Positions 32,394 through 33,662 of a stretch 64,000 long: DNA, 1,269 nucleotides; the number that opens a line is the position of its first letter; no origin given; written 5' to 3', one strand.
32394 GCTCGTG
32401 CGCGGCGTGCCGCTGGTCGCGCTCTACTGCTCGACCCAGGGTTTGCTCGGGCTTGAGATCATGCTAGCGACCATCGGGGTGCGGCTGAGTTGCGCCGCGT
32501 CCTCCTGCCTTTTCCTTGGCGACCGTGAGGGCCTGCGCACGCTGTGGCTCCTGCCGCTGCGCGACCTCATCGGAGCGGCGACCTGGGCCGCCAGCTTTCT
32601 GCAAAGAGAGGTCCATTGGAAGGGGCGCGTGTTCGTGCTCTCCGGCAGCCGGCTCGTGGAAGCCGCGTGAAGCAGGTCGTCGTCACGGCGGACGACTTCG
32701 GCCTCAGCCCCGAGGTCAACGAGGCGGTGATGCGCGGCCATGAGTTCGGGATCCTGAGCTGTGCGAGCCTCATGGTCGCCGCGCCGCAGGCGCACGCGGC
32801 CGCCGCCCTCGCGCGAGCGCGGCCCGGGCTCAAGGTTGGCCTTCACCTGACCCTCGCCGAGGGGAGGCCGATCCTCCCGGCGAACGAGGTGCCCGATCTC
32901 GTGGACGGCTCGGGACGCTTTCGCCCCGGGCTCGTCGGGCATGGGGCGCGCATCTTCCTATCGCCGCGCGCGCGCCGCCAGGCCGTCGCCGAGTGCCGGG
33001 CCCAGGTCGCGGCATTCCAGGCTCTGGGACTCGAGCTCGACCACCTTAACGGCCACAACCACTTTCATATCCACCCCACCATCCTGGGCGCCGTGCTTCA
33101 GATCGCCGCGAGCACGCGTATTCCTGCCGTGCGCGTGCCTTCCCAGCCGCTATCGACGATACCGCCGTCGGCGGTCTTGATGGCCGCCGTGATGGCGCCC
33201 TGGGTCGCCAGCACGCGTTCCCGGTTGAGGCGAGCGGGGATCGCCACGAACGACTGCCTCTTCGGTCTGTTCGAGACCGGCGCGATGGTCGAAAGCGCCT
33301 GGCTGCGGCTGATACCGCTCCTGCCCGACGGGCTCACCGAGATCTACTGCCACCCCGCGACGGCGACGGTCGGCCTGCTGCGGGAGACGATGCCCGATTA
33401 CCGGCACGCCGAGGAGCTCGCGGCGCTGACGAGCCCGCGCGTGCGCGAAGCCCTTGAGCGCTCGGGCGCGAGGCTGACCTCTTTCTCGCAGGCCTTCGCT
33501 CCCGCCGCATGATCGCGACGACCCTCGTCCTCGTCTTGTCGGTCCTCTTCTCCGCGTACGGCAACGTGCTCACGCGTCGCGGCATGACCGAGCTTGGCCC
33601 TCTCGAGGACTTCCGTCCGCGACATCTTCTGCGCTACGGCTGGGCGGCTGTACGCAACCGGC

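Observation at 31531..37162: Non-canonical Ara4N-like aminosugar-lipid modification cluster (GT2 + YdjC/NaxD deacetylase + ArnE/F pair + SDR + DegT)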

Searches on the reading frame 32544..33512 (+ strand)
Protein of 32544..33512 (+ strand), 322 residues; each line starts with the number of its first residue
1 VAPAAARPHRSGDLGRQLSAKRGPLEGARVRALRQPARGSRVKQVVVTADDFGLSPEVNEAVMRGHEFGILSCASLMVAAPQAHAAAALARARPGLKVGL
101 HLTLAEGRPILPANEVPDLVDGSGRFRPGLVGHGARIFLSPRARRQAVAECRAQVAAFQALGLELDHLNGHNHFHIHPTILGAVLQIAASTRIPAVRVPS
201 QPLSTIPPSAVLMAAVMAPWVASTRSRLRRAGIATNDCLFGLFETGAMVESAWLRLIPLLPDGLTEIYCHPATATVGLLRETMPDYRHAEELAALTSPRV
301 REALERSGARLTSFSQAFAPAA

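Call 4: search_protein_families(library=ncbifam, proteins=[window:32544-33512:+], max_evalue=0.01)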
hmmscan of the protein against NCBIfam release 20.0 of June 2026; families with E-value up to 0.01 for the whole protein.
window:32544-33512:+ (322 aa): 3 families
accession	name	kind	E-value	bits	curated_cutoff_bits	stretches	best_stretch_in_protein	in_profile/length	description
TIGR03473.1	HpnK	hypoth_equivalog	6.8e-100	333.9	232.6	1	43-317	2-281/283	hopanoid biosynthesis-associated protein HpnK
NF002559.0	PRK02134.1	equivalog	1.3e-35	123.2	227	1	43-316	3-248/249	chitin disaccharide deacetylase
NF052308.1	CarbhyDeactlThm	equivalog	4e-09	36.2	400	1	44-209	13-165/265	carbohydrate deacetylase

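Call 5: search_protein_families(library=pfam, proteins=[window:32544-33512:+], max_evalue=0.01)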
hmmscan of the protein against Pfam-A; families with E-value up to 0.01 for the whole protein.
window:32544-33512:+ (322 aa): 1 family
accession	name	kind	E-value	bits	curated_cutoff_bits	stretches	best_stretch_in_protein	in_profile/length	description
PF04794.17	YdjC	-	3.8e-71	240.5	29.7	1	45-306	2-266/266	YdjC-like protein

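Call 10: find_related_loci(query=window:32670-33512:+, collection=genome_contigs, flank=10000)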
Query window:32670-33512:+ (280 aa) in genome_contigs; peptide patterns used: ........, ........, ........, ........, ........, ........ (x = any residue, [..] = any of these).
157 stretches matched a pattern; 18 encode a relative of the query (tblastn E <= 1e-3); 18 distinct loci.
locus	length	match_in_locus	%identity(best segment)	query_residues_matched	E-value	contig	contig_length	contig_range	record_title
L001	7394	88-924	85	1-279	1e-151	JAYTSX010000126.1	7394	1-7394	MAG: Elusimicrobiota bacterium isolate GFS_5282 GFS_5282_125, whole genome shotgun sequence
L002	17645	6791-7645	81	1-280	2e-151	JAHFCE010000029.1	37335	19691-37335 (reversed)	MAG: Elusimicrobia bacterium isolate nzgw214 NODE_258_length_37336_cov_4.521564, whole genome shotgun sequence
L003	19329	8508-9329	83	1-274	5e-150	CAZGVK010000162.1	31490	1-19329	MAG TPA_asm: uncultured Elusimicrobia sp. isolate binchicken_co203_514 genome assembly, contig: k141_504935, whole genom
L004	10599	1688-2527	80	1-280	5e-142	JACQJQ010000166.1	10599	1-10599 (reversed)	MAG: Elusimicrobia bacterium isolate NC_groundwater_1155_Ag_S-0.1um_67_28 S_p1_S3_coassembly_k141_1620204, whole genome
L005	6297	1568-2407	84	1-280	3e-141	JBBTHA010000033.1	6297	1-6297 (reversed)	MAG: Elusimicrobiota bacterium isolate H41-bin160_1 H41_bin160_1_000000000033, whole genome shotgun sequence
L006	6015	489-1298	81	1-270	3e-141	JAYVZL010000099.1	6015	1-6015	MAG: Elusimicrobiota bacterium isolate GL90_UP_concoct_198 GL90_UP_concoct_198_98, whole genome shotgun sequence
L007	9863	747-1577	81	1-277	3e-137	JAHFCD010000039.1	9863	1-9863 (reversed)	MAG: Elusimicrobia bacterium isolate nzgw213 NODE_7599_length_9864_cov_2.308221, whole genome shotgun sequence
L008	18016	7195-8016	59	2-275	4e-99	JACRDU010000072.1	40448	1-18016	MAG: Elusimicrobia bacterium isolate NC_groundwater_1680_Pr3_B-0.1um_70_15 SR-2_scaffold_141_1590835, whole genome shotg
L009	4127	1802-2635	57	1-278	6e-90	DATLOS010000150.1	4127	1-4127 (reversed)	MAG TPA_asm: Elusimicrobiota bacterium isolate SMAG_U13832 k141_1644759, whole genome shotgun sequence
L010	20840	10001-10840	46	2-274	1e-78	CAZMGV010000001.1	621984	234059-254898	MAG TPA_asm: uncultured bacterium isolate binchicken_co199_84 genome assembly, contig: NODE_10_length_621984_cov_16.0639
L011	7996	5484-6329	45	3-277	4e-74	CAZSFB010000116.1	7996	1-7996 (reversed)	MAG TPA_asm: uncultured bacterium isolate binchicken_co350_53 genome assembly, contig: NODE_9664_length_7996_cov_4.34580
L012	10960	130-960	62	1-277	1e-99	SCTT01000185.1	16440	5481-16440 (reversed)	MAG: bacterium isolate FW305_bin.15 FW305_bin.15-14194-1, whole genome shotgun sequence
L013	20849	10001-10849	45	2-277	2e-71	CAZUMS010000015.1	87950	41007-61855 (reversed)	MAG TPA_asm: uncultured bacterium isolate binchicken_co199_85 genome assembly, contig: NODE_355_length_87950_cov_15.2774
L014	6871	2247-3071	46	1-275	5e-67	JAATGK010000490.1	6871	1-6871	MAG: Alphaproteobacteria bacterium isolate bin_33 k141_10095991, whole genome shotgun sequence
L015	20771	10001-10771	46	1-258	4e-62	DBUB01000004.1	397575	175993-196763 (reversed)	MAG TPA_asm: Alphaproteobacteria bacterium UBA1301 UBA1301_contig_319, whole genome shotgun sequence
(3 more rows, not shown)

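Call 28: search_protein_families(library=ncbifam, proteins=[L010:8844-9941:+, L010:10001-10840:+], max_evalue=1e-15)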
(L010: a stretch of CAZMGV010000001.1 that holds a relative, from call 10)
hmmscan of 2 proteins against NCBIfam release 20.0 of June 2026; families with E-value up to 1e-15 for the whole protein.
L010:8844-9941:+ (366 aa): 1 family
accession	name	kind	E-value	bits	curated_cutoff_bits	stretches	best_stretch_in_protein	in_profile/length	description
TIGR03472.1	HpnI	equivalog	8.5e-91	304.5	310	1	3-362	14-367/373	bacteriohopanetetrol glucosamine biosynthesis glycosyltransferase HpnI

L010:10001-10840:+ (280 aa): 2 families
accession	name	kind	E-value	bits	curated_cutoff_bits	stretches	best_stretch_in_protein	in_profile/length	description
TIGR03473.1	HpnK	hypoth_equivalog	8.9e-103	343.4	232.6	1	2-280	4-280/283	hopanoid biosynthesis-associated protein HpnK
NF002559.0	PRK02134.1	equivalog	2.3e-35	122.3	227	1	1-279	4-247/249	chitin disaccharide deacetylase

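Call 34: search_protein_families(library=pfam, proteins=[L003:7468-8484:+, L003:9405-10406:+, L003:6707-7309:+, L003:5926-6621:+, L003:4485-5924:+, L003:10807-11652:+], max_evalue=0.001)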
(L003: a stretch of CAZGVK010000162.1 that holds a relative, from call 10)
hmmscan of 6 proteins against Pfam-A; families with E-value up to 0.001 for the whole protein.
L003:7468-8484:+ (338 aa): 1 family
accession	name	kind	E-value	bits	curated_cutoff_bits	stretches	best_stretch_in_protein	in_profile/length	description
PF04389.22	Peptidase_M28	-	1.8e-34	119.6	21.3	2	82-209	1-127/193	Peptidase family M28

L003:9405-10406:+ (333 aa): 0 families

L003:6707-7309:+ (200 aa): 3 families
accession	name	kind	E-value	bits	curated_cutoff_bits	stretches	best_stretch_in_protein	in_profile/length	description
PF21993.1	TetR_C_13_2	-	1.8e-19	70.3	27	1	81-187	1-102/103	Transcriptional regulator LmrA/YxaF-like, C-terminal domain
PF16925.10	TetR_C_13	-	6.2e-18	65.6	27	1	83-185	3-105/109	Tetracyclin repressor-like, C-terminal domain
PF00440.29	TetR_N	-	3.7e-11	43.1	24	1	13-59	1-47/47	Bacterial regulatory proteins, tetR family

L003:5926-6621:+ (231 aa): 3 families
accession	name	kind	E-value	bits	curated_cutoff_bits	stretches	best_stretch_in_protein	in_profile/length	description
PF00034.26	Cytochrom_C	-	1.2e-19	71.8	21.3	2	122-213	2-86/90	Cytochrome c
PF13442.11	Cytochrome_CBB3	-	1.5e-14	54.5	27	2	122-213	4-68/68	Cytochrome C oxidase, cbb3-type, subunit III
PF02433.20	FixO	-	3.4e-07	30.4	29.6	1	51-96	102-147/219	Cytochrome C oxidase, mono-heme subunit/FixO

L003:4485-5924:+ (479 aa): 1 family
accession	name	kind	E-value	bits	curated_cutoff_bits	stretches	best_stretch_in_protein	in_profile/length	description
PF01040.23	UbiA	-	1.1e-45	156.3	34.2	1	217-460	4-244/250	UbiA prenyltransferase family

L003:10807-11652:+ (281 aa): 0 families

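Call 46: search_protein_families(library=ncbifam, proteins=[L015:7232-8281:+], max_evalue=1e-20)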
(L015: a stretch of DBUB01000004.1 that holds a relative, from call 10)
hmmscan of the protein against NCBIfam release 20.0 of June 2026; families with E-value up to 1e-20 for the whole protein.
L015:7232-8281:+ (350 aa): 1 family
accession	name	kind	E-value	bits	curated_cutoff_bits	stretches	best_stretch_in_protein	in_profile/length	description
TIGR03472.1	HpnI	equivalog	5.3e-125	417.1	310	1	1-348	27-371/373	bacteriohopanetetrol glucosamine biosynthesis glycosyltransferase HpnI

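Call 64: search_protein_families(library=pfam, proteins=[L010:7137-8765:-, L010:12552-13637:-, L010:13570-15996:+, L010:15993-18416:+, L010:4864-6360:-, L010:5215-6333:+, L010:3382-4602:-], max_evalue=0.0001)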
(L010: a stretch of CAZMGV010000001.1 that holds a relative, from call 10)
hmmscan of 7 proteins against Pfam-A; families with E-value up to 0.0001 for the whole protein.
L010:7137-8765:- (542 aa): 1 family
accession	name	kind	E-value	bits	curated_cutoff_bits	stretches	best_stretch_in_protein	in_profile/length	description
PF01103.29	Omp85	-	9.1e-06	25.8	24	1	259-500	35-270/325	Omp85 superfamily domain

L010:12552-13637:- (361 aa): 6 families
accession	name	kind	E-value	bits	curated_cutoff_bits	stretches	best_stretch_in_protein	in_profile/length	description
PF13489.12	Methyltransf_23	-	3e-29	102.3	27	1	135-276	21-161/164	Methyltransferase domain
PF08242.18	Methyltransf_12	-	4e-14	53.6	30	1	141-229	1-98/98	Methyltransferase domain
PF08241.18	Methyltransf_11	-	2.9e-13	50.7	21.2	1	141-231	1-95/95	Methyltransferase domain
PF13649.12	Methyltransf_25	-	1.2e-10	42.4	27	1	140-227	1-97/97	Methyltransferase domain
PF13847.12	Methyltransf_31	-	1.2e-09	38.5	27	1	139-235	6-113/145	Methyltransferase domain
PF07021.18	MetW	-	2.5e-08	34.2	21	1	130-237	7-113/193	Methionine biosynthesis protein MetW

L010:13570-15996:+ (808 aa): 1 family
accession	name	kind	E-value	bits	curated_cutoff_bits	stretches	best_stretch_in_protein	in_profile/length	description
PF09586.16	YfhO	-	7.6e-05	21.7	28.5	0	739-786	787-834/835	Bacterial membrane protein YfhO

L010:15993-18416:+ (807 aa): 0 families

L010:4864-6360:- (498 aa): 0 families

L010:5215-6333:+ (372 aa): 0 families

L010:3382-4602:- (406 aa): 0 families
